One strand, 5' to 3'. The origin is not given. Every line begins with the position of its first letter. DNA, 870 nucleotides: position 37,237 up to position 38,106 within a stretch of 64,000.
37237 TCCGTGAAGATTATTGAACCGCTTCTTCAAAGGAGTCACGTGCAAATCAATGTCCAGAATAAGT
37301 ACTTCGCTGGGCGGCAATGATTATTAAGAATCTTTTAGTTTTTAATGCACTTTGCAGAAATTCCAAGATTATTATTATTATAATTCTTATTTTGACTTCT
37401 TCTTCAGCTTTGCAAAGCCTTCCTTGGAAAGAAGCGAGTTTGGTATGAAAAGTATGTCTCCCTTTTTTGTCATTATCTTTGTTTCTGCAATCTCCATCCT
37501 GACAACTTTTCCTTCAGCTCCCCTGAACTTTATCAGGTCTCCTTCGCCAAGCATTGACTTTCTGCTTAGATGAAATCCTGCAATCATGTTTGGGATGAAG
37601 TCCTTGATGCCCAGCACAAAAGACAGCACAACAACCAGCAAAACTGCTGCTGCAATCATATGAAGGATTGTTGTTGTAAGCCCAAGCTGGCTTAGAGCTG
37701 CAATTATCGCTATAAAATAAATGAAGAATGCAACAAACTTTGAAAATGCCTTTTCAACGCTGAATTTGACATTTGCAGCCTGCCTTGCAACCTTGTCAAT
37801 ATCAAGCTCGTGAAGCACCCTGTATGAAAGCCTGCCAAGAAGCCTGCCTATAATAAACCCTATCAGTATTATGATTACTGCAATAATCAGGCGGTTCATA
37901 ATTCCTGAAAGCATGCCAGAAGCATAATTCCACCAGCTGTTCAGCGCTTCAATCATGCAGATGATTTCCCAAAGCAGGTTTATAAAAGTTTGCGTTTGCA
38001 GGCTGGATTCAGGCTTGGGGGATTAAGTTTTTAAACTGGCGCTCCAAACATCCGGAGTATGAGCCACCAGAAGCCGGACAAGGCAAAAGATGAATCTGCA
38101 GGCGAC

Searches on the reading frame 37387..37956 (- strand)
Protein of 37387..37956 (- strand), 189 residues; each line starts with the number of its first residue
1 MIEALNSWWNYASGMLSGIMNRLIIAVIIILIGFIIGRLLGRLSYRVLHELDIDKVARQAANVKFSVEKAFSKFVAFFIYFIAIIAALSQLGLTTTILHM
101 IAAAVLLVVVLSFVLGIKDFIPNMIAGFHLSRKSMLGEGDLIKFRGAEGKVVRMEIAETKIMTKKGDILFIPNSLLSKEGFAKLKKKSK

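Call 31: search_protein_families(library=pfam, proteins=[window:37387-37956:-])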
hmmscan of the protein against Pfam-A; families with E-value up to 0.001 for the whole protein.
window:37387-37956:- (189 aa): 2 families
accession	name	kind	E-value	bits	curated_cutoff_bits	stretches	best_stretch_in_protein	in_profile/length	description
PF00924.24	MS_channel_2nd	-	7.2e-11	42.5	20.2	1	120-179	2-61/68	Mechanosensitive ion channel, beta-domain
PF05552.17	MS_channel_1st_1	-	4.3e-05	23.7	22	1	22-55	16-49/50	Mechanosensitive ion channel, conserved TM helix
